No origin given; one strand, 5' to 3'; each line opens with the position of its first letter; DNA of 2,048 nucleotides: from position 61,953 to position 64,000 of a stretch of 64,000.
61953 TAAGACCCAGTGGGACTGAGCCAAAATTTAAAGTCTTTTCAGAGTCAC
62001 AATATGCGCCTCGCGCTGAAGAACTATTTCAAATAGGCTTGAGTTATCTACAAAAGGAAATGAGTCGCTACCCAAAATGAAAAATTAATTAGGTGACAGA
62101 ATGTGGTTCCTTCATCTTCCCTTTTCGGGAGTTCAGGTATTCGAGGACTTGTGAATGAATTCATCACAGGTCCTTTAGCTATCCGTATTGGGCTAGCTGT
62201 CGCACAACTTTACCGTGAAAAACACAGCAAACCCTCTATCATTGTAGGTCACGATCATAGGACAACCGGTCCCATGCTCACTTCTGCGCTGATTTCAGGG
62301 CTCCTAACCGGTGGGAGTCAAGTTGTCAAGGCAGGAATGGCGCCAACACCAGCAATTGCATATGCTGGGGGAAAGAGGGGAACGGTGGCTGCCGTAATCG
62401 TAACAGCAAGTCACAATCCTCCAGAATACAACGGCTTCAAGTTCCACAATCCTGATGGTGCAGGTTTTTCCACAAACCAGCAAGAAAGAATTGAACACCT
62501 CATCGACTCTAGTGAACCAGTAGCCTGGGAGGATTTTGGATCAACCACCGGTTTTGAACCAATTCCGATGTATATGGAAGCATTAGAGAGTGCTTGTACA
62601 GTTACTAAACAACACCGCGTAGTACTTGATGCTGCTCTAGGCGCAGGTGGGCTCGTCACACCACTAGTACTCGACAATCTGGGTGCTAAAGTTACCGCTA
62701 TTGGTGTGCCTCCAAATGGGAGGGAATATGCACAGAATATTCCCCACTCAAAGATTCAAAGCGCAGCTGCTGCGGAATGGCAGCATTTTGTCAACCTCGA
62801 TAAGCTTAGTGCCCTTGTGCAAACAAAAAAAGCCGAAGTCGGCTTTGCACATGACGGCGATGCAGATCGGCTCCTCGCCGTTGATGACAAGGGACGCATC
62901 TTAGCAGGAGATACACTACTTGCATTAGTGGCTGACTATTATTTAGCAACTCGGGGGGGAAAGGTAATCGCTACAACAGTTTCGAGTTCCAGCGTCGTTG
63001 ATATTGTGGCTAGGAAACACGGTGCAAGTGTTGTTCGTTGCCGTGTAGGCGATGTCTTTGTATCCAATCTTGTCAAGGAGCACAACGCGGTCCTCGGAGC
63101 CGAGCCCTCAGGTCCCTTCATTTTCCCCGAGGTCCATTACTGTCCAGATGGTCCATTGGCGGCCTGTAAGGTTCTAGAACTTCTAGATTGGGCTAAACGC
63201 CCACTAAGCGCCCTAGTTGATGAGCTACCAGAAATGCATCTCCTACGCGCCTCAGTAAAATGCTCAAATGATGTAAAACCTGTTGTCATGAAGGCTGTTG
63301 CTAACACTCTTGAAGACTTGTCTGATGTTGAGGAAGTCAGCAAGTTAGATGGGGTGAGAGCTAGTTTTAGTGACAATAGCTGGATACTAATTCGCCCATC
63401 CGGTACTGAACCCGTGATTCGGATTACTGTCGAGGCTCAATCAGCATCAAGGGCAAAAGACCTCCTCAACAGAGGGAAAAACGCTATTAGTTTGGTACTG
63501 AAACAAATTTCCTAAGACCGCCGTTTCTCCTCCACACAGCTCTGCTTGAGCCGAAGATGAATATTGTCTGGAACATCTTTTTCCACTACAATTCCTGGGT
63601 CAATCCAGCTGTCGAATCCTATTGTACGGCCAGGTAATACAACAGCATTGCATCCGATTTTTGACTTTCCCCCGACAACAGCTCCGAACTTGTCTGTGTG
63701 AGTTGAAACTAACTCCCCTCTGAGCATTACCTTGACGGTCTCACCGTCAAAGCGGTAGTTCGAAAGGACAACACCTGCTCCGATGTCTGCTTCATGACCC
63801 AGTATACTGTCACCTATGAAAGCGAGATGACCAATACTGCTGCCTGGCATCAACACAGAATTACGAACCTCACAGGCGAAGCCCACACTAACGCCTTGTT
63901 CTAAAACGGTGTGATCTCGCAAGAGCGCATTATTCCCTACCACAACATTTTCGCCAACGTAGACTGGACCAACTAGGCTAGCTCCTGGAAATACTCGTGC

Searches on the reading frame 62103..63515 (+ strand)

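Call 43: search_protein_families(library=ncbifam, proteins=[window:62103-63515:+], max_evalue=0.01)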
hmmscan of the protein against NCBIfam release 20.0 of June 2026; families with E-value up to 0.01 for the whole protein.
window:62103-63515:+ (470 aa): 7 families
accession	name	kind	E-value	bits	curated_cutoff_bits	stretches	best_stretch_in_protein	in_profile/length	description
TIGR03990.1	Arch_GlmM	equivalog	2e-129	432.4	439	1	6-462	2-444/444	phosphoglucosamine mutase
TIGR01455.1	glmM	equivalog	5.4e-84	282.4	447.55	1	8-457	1-435/442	phosphoglucosamine mutase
NF007088.0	PRK09542.1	equivalog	1.4e-67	228.7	618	1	8-456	12-447/456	phosphomannomutase/phosphoglucomutase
NF046027.1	PhglucPhmanMutPgmG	equivalog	1.4e-58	198.7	600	1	12-455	14-443/460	phosphoglucomutase/phosphomannomutase PgmG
NF011943.0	PRK15414.1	subfamily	6.8e-38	130.8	801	1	8-449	7-440/456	phosphomannomutase CpsG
TIGR01132.1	pgm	equivalog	1.1e-15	57.1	778.05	2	8-131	42-175/546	phosphoglucomutase (alpha-D-glucose-1,6-bisphosphate-dependent)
NF005737.0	PRK07564.1-1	equivalog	1.6e-12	46.8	378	1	236-336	262-365/543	alpha-D-glucose phosphate-specific phosphoglucomutase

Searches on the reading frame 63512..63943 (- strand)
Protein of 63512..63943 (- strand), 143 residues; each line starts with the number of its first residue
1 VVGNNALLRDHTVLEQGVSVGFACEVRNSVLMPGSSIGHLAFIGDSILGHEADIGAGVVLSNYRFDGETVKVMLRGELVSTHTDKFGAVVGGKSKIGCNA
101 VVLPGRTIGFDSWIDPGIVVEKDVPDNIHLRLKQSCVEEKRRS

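Call 27: search_protein_families(library=pfam, proteins=[window:63512-63943:-], max_evalue=0.001)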
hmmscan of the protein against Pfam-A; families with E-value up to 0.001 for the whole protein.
window:63512-63943:- (143 aa): 3 families
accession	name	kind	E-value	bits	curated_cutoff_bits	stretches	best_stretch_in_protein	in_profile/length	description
PF00132.30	Hexapep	-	2.1e-09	37.1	27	0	29-61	2-35/36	Bacterial transferase hexapeptide (six repeats)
PF25084.1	LbH_EIF2B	-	3.7e-07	30.6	54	1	12-119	4-104/105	EIF2B subunit epsilon LbH domain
PF24894.1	Hexapep_GlmU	-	1.9e-05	25.1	23.3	1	11-60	34-83/104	GlmU-like, C-terminal hexapeptide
